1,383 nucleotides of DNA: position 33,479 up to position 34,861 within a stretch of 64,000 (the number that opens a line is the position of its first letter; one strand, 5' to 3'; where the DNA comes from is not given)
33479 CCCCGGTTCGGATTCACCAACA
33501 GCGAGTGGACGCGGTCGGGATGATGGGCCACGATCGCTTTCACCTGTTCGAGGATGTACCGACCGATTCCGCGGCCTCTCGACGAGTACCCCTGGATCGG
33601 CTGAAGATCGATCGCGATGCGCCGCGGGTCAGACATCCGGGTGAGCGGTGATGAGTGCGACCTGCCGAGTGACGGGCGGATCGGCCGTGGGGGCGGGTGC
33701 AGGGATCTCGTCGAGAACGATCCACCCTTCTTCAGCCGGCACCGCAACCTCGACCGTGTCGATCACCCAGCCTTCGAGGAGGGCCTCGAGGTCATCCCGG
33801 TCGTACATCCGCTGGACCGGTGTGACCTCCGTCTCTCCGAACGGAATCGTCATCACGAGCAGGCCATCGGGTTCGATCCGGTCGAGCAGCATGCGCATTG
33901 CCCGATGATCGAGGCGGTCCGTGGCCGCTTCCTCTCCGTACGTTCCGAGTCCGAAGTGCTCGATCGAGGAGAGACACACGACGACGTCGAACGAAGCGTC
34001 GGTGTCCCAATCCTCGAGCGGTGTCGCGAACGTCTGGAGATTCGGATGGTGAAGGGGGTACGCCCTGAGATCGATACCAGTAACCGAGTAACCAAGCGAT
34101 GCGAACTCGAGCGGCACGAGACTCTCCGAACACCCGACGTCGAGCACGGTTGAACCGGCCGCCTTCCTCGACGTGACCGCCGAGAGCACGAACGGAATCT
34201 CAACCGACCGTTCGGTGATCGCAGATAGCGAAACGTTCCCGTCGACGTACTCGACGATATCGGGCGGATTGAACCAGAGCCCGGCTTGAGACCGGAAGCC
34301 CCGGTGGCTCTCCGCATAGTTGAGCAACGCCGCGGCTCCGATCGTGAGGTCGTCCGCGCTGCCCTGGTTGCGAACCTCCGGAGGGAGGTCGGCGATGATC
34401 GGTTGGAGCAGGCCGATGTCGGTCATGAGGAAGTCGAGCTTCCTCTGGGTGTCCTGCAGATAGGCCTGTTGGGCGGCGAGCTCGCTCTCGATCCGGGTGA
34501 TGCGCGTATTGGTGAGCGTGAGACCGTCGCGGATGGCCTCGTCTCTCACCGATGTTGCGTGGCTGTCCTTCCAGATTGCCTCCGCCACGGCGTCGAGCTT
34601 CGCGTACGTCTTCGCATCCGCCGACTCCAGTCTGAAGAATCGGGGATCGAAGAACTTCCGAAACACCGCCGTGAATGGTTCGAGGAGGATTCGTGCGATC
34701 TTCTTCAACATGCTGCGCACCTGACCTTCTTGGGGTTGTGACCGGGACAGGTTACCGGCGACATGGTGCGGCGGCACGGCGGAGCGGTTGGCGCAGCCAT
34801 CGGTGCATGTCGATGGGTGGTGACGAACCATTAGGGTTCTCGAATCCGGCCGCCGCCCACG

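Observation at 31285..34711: WbdA/WbdD-like pair: a two-module GT4 polymerase immediately followed by a coiled-coil SAM methyltransferase, with Wzm/Wzt in the same locus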

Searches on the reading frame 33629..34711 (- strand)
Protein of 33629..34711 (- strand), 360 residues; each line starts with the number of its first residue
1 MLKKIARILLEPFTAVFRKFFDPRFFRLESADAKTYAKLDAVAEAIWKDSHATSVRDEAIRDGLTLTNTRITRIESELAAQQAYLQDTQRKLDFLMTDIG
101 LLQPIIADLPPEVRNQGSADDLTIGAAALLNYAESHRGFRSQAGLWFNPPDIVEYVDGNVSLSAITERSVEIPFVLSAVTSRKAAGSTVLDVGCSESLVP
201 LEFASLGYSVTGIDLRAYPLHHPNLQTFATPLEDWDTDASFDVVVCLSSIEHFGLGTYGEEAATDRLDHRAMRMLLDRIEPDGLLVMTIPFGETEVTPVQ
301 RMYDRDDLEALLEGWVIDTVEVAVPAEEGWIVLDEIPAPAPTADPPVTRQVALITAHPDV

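Call 6: search_protein_families(library=pfam, proteins=[window:33629-34711:-], max_evalue=0.01)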
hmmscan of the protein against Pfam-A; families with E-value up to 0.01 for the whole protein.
window:33629-34711:- (360 aa): 5 families
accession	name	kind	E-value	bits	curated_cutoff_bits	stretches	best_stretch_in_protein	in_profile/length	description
PF13489.12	Methyltransf_23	-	2.9e-08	34.1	27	1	183-293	20-122/164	Methyltransferase domain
PF03269.20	DUF268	-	5.1e-06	26.9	25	1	238-315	60-137/176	Caenorhabditis protein of unknown function, DUF268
PF08241.18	Methyltransf_11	-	1.4e-05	26.1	21.2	1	190-253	1-73/95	Methyltransferase domain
PF13649.12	Methyltransf_25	-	6.9e-05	23.9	27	1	189-254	1-78/97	Methyltransferase domain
PF08242.18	Methyltransf_12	-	0.0017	19.5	30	1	190-262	1-79/98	Methyltransferase domain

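Call 12: search_solved_structures(query=window:33629-34711:-, max_evalue=1, show_alignments=2)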
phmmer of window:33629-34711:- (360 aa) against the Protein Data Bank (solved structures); distinct sequences matched with E-value up to 1: 10.
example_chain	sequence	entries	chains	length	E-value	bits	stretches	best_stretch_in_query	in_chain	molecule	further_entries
3sm3_A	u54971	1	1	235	0.00075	22.2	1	187-219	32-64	SAM-dependent methyltransferases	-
4nec_A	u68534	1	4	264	0.037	16.6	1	187-216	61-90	Putative SAM-dependent methyltransferase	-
9rfr_A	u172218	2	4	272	0.064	15.9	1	184-250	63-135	Ubiquinone biosynthesis O-methyltransferase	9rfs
4kdr_A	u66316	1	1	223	0.076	15.6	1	185-233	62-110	3-demethylubiquinone-9 3-methyltransferase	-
5dpm_A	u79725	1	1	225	0.077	15.6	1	185-233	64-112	Ubiquinone biosynthesis O-methyltransferase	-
4kdc_A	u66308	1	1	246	0.094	15.3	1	185-233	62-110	3-demethylubiquinone-9 3-methyltransferase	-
7bgg_A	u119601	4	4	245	0.14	14.8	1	180-217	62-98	heterocyclic toxin methyltransferase (Rv0560c) | 2-heptyl-1-hydroxyquinolin-4(1H)-one methyltransferase | Uncharacterized protein Rv0560c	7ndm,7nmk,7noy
6uk5_A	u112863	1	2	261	0.28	13.7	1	181-263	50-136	CalS10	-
1wzn_A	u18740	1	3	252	0.37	13.3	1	168-217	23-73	SAM-dependent methyltransferase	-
7pd7_A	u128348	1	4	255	0.93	12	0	186-273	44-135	Methyltransferase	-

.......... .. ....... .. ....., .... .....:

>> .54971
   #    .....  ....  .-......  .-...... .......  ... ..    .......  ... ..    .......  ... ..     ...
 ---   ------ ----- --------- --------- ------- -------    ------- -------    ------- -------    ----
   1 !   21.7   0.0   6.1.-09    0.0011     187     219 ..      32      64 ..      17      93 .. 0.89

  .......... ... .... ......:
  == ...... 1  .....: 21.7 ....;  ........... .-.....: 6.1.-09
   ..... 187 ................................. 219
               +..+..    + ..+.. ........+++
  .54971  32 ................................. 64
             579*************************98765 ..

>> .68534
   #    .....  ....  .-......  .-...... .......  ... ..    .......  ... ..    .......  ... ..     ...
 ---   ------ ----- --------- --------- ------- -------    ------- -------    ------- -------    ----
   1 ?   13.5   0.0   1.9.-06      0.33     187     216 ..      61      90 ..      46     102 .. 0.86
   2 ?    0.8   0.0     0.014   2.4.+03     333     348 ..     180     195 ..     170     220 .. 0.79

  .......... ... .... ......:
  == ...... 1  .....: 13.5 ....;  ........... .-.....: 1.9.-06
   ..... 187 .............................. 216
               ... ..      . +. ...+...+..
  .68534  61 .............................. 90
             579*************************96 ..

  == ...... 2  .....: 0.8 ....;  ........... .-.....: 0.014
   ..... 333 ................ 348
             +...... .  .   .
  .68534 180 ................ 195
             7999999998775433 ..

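Call 14: search_protein_families(library=ncbifam, proteins=[window:33629-34711:-], max_evalue=0.001)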
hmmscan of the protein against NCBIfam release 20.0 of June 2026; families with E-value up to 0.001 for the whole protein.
window:33629-34711:- (360 aa): 2 families
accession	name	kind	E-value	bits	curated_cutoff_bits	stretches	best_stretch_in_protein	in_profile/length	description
TIGR01983.1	UbiG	equivalog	2.8e-06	26.8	102.95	1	172-253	45-129/228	bifunctional 2-polyprenyl-6-hydroxyphenol methylase/3-demethylubiquinol 3-O-methyltransferase UbiG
TIGR02021.1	BchM-ChlM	equivalog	4.4e-05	23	158.9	1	175-253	44-131/218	magnesium protoporphyrin IX methyltransferase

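Call 15: find_homologous_proteins(query=window:33629-34711:-, max_evalue=0.001)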
Query window:33629-34711:- (360 aa): 244 proteins with E <= 0.001 among 8000 candidates; the best 120 are listed.
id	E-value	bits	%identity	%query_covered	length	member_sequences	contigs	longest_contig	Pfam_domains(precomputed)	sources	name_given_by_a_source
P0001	3.7e-221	752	93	100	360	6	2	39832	PF13489.13,PF03269.21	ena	-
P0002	6.5e-206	702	87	100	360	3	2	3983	PF13489.13,PF03269.21,PF08241.19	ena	-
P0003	1.1e-198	678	83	100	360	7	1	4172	PF13489.13,PF03269.21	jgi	jgi:SAM-dependent methyltransferase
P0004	1.5e-198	677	84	100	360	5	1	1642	PF13489.13,PF03269.21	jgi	jgi:hypothetical protein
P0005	4.3e-197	673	82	100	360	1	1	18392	PF13489.13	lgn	-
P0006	7.5e-192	655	82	100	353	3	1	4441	PF13489.13,PF03269.21,PF08241.19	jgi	jgi:hypothetical protein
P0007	1.0e-191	655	81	100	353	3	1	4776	PF13489.13,PF03269.21,PF08241.19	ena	-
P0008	5.7e-191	652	81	100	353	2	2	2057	PF13489.13,PF03269.21,PF08241.19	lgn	-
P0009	1.6e-190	651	81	100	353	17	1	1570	PF13489.13,PF03269.21,PF08241.19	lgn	-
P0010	2.8e-190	650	79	100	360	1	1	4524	PF13489.13,PF03269.21,PF08241.19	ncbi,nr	ncbi:MAG: methyltransferase domain-containing protein [Actinomycetia bacterium]|nr:methyltransferase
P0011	1.9e-188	644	78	100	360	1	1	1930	PF13489.13,PF03269.21,PF08241.19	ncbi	-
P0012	1.1e-185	635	76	100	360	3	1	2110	PF13489.13,PF03269.21,PF08241.19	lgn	-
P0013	3.4e-184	630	73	100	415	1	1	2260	PF13489.13,PF03269.21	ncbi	-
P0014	2.9e-145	502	64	100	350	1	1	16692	PF13489.13,PF03269.21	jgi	-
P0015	1.2e-144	500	64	100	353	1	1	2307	PF13489.13,PF03269.21,PF13649.13,PF08241.19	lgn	-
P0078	1.1e-56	211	37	88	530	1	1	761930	PF13489.13,PF03269.21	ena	-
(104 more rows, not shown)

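Call 19: find_related_loci(query=A1, collection=genome_contigs, flank=10000)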
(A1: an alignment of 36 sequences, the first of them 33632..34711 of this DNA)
Query A1 (360 aa) in genome_contigs; peptide patterns used: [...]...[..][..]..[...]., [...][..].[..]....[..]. (x = any residue, [..] = any of these).
112 stretches matched a pattern; 105 encode a relative of the query (tblastn E <= 1e-3); the best 80 are kept; 80 distinct loci.
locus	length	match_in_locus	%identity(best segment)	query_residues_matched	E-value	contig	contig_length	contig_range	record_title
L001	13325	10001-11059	82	1-360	0e+0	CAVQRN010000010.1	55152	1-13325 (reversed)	MAG: uncultured Actinomycetota bacterium isolate MFD09779.bin.2.174 genome assembly, contig: contig_89410, whole genome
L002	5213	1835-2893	81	1-360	0e+0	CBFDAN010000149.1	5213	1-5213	MAG TPA_asm: uncultured bacterium isolate SRR26215685_metabat2_9 genome assembly, contig: ERZ25073489.6463, whole genome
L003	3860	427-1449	64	1-359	1e-154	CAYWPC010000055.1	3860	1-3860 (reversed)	MAG TPA_asm: uncultured Acidimicrobiaceae bacterium isolate SRP216583_co2_129 genome assembly, contig: NODE_22135_length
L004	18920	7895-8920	61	1-360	1e-141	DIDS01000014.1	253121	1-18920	MAG TPA_asm: Acidimicrobiia bacterium UBA5794 UBA5794_contig_57, whole genome shotgun sequence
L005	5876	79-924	60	79-360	5e-114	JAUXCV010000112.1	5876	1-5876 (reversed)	MAG: Acidimicrobiia bacterium isolate CSMAG_2834 CSMAG_2834_k119_765165_length_5876_cov_8.0000, whole genome shotgun seq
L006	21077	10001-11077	36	2-356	5e-73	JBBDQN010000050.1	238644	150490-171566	MAG: Acidimicrobiia bacterium isolate LejiaC_62_17 Lejia_C_68_length_238644_cov_10, whole genome shotgun sequence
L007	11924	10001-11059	38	1-357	4e-64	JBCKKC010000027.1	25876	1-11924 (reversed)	Acidimicrobiia bacterium isolate SLM_MC1B_68-O05 Node_27_length_25876_cov_87.595711, whole genome shotgun sequence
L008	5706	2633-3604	39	2-356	2e-64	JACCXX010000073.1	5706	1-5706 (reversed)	MAG: Actinomycetota bacterium isolate MGR_bin189 SD2897-2912_k127_7980941, whole genome shotgun sequence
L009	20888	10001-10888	39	2-322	1e-63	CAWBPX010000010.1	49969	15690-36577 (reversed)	MAG: uncultured Actinomycetes bacterium isolate MFD09126.bin.2.34 genome assembly, contig: contig_33971, whole genome sh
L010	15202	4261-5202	39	1-356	3e-61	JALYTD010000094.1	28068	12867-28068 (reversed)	MAG: Actinomycetota bacterium isolate LIV bin21 SD1460-62_k127_1489471, whole genome shotgun sequence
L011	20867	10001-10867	39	2-322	6e-61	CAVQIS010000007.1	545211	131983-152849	MAG: uncultured Actinomycetes bacterium isolate MFD10043.bin.2.35 genome assembly, contig: contig_6909, whole genome sho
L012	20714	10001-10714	45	120-358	2e-58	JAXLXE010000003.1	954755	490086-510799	MAG: Chloroflexota bacterium isolate STL-CHL41 C1.226.fa-3, whole genome shotgun sequence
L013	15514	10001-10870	39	2-322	2e-57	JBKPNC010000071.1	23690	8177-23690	MAG: Actinomycetota bacterium isolate GS_HAYS_MAG_00050 GS_HAYS_000000746078, whole genome shotgun sequence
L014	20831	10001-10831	42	75-356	4e-55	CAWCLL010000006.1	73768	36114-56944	MAG: uncultured Actinomycetes bacterium isolate MFD05454.bin.2.93 genome assembly, contig: contig_37210, whole genome sh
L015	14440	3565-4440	36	2-335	5e-55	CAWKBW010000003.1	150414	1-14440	MAG: uncultured Actinomycetes bacterium isolate MFD03066.bin.2.225 genome assembly, contig: contig_12237, whole genome s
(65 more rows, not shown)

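Call 20: search_solved_structures(query=A1, max_evalue=1)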
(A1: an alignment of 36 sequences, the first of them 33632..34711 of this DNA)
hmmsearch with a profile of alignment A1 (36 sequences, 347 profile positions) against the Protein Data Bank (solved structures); distinct sequences matched with E-value up to 1: 75 (the best 60 are shown).
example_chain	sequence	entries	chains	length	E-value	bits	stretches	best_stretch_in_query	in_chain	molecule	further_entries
3sm3_A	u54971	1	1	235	1.2e-06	31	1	173-207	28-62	SAM-dependent methyltransferases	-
4kdr_A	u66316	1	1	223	1.4e-06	30.8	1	176-243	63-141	3-demethylubiquinone-9 3-methyltransferase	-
5dpm_A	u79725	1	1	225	1.4e-06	30.8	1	176-243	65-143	Ubiquinone biosynthesis O-methyltransferase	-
4kdc_A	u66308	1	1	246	1.7e-06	30.5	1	176-243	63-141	3-demethylubiquinone-9 3-methyltransferase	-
3l8d_A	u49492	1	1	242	0.00014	24.2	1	173-242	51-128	Methyltransferase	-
7bgg_A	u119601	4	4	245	0.00025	23.5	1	173-210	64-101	heterocyclic toxin methyltransferase (Rv0560c) | 2-heptyl-1-hydroxyquinolin-4(1H)-one methyltransferase | Uncharacterized protein Rv0560c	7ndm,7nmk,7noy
4nec_A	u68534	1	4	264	0.00026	23.4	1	176-208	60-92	Putative SAM-dependent methyltransferase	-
9ri2_A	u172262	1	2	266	0.0012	21.2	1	136-220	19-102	Methyltransferase, putative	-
1bhj_A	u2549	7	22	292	0.0013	21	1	175-277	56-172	GLYCINE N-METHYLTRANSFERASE | PROTEIN (GLYCINE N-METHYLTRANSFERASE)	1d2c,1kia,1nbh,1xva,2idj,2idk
3thr_A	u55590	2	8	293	0.0013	21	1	175-277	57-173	Glycine N-methyltransferase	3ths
1d2g_A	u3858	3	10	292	0.0015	20.9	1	175-277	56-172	GLYCINE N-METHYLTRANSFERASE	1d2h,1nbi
1kpi_A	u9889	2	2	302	0.0015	20.8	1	172-250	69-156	CYCLOPROPANE-FATTY-ACYL-PHOSPHOLIPID SYNTHASE 2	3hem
5z9o_A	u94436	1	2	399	0.002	20.4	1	135-271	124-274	Cyclopropane-fatty-acyl-phospholipid synthase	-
1wzn_A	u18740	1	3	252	0.0022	20.3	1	160-211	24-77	SAM-dependent methyltransferase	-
4ax8_A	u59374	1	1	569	0.0033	19.7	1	178-207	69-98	WBDD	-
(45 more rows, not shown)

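Call 30: predict_structure(alignment_id=A1)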
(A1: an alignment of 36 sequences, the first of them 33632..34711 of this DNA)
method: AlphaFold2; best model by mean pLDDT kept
length: 360 residues; sequences in the alignment: 36
mean_pLDDT: 81.8   pTM: 0.68
mean pLDDT of the five models: 81.8, 81.0, 78.2, 76.9, 76.3
residues with pLDDT >= 90: 190; 70-90: 68; 50-70: 76; < 50: 26
segments of 3 or more residues with pLDDT < 50: 27-29, 49-65
pLDDT, mean of each block of 10 residues (from residue 1): 73 69 52 53 53 44 50 66 69 61 64 68 89 89 90 94 94 98 98 95 98 95 97 93 97 85 88 97 98 89 95 98 93 91 65 96
secondary structure, 60 per line:
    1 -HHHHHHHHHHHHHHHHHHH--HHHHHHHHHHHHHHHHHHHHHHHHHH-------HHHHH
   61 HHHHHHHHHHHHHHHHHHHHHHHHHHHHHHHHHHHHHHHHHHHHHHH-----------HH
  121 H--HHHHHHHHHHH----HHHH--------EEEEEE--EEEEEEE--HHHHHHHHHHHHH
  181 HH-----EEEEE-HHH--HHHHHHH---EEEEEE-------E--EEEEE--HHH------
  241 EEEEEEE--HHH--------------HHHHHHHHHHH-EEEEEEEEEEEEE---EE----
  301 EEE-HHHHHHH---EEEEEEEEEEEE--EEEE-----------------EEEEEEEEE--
elements in order: H2-20 H23-48 H56-107 H124-134 H139-142 E151-156 E159-165 H168-182 E188-192 H199-205 E209-214 E225-229 E241-247 H267-277 E279-291 E301-303 H305-311 E315-326 E329-332 E350-358

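Call 72: search_protein_representatives(alignment_id=A1)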
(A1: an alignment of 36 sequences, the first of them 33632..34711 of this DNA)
Query: 36 sequences, 347 profile positions. Proteins with E-value up to 0.001 (for the whole library): 6855; up to 1e-10: 2212; up to 1e-30: 591. The best 150 are listed.
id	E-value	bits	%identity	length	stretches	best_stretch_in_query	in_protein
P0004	4.4e-130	450.2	-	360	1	1-346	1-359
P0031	2.5e-128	444.4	-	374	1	2-346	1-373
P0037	3.0e-123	427.7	-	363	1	2-345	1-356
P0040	2.9e-121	421.2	-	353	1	2-346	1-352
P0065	1.4e-119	415.6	-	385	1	2-345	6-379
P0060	3.4e-118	411.1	-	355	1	2-346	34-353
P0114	4.7e-118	410.6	-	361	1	2-346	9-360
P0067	1.3e-117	409.2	-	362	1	2-346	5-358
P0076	2.0e-117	408.5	-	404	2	31-346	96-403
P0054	1.1e-116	406.1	-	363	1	2-345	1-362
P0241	3.5e-116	404.4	-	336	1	2-346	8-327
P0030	4.0e-116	404.3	-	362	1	1-346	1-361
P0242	1.2e-114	399.4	-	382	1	3-345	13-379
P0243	1.8e-114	398.9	-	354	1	2-346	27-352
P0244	5.4e-114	397.2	-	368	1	3-346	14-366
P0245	1.3e-113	396.0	-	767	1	2-344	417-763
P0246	9.9e-111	386.5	-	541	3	44-346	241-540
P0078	2.0e-110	385.5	-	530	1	2-346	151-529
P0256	4.6e-107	374.5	-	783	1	2-346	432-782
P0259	3.0e-105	368.5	-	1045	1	4-345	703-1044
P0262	2.9e-103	362.0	-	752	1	2-346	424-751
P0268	7.4e-101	354.1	-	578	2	38-346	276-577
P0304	1.2e-88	313.9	-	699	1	2-346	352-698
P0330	2.2e-82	293.3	-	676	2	2-346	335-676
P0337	3.1e-81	289.5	-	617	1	48-345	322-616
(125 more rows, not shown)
